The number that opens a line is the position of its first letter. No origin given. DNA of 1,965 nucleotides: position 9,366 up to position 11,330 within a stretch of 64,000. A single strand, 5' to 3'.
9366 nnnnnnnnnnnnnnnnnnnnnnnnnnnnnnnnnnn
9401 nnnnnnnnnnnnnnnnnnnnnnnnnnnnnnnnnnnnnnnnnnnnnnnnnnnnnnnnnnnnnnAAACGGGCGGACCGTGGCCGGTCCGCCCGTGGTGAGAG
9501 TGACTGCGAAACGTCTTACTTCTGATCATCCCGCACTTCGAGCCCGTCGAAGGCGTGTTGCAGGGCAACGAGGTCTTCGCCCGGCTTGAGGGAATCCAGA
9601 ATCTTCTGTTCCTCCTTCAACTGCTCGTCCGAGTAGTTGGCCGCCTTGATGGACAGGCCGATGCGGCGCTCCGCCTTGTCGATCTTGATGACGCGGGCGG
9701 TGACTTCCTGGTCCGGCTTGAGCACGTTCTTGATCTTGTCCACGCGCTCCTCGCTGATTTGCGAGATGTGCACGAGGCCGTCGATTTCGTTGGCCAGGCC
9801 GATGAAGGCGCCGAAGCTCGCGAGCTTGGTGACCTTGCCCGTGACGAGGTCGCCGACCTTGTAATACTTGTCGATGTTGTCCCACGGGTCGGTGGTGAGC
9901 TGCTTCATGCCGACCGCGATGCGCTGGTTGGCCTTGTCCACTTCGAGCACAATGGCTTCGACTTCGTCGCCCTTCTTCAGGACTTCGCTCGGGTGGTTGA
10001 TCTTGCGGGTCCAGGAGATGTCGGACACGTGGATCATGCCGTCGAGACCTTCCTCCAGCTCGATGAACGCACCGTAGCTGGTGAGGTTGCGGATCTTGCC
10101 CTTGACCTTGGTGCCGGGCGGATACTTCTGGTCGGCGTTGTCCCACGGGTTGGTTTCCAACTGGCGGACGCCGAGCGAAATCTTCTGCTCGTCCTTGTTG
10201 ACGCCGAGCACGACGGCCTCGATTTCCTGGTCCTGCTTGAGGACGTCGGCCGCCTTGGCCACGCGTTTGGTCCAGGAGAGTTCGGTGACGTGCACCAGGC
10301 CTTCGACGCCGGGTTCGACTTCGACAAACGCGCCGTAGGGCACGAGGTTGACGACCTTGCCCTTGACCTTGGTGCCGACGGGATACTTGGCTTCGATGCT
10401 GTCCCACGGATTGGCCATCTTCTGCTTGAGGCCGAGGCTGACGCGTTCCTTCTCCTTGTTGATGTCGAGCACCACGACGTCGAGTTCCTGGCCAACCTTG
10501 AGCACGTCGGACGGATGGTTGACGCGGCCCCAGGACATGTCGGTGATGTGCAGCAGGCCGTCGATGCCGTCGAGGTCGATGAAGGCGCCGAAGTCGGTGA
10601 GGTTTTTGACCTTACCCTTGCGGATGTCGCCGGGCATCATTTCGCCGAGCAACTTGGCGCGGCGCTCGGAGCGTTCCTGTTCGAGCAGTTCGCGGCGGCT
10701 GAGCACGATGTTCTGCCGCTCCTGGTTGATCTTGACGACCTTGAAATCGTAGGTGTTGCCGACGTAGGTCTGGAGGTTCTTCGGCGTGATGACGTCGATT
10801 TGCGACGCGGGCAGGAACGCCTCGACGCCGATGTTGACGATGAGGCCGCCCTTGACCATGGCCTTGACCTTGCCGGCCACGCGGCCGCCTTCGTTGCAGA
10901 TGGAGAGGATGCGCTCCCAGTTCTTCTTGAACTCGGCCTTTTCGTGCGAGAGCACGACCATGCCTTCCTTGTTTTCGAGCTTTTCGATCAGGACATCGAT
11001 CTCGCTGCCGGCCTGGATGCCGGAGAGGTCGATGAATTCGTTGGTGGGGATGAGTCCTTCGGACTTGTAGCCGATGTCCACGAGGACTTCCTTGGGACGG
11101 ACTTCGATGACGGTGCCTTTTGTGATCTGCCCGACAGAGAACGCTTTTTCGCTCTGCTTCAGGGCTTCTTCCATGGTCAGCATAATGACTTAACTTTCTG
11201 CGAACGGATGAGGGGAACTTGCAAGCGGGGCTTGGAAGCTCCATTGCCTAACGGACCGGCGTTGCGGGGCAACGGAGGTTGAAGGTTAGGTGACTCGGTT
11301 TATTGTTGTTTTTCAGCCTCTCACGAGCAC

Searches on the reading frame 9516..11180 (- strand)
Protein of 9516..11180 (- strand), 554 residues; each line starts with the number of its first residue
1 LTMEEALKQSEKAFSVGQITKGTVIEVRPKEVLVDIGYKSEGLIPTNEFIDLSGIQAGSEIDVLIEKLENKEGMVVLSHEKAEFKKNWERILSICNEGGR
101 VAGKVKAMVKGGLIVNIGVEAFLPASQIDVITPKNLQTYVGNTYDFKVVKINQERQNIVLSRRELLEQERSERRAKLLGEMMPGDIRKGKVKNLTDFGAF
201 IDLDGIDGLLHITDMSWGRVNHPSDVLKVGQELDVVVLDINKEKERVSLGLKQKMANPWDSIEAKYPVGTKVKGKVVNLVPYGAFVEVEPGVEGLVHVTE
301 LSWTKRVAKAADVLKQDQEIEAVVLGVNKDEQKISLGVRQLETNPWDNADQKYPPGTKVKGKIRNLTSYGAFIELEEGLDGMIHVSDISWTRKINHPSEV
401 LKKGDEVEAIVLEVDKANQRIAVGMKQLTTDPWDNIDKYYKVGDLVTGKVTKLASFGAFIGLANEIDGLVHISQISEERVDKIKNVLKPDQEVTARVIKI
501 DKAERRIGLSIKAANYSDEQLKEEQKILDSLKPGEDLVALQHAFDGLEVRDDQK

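Call 93: search_protein_families(library=pfam, proteins=[window:9516-11180:-], max_evalue=0.0001)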
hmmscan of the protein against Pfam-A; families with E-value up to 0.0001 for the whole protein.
window:9516-11180:- (554 aa): 6 families
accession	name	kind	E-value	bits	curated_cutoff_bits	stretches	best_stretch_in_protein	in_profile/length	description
PF00575.29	S1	-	2.6e-101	332.6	22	6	182-252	3-74/74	S1 RNA binding domain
PF23459.1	S1_RRP5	-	1.1e-23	84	27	0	442-510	3-71/72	RRP5 S1 domain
PF21710.3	Spt6_S1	-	7e-13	49.1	27.5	0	442-512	16-87/91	Spt6, S1/OB domain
PF17092.11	PCB_OB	-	1.6e-07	32.5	27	0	311-407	26-93/111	Penicillin-binding protein OB-like domain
PF24685.1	OB_RRP5_4th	-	6.1e-06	26.6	31.5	0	466-504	37-75/92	RRP5 OB-fold domain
PF13509.12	S1_2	-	1e-05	26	21.8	0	184-216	2-35/61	S1 domain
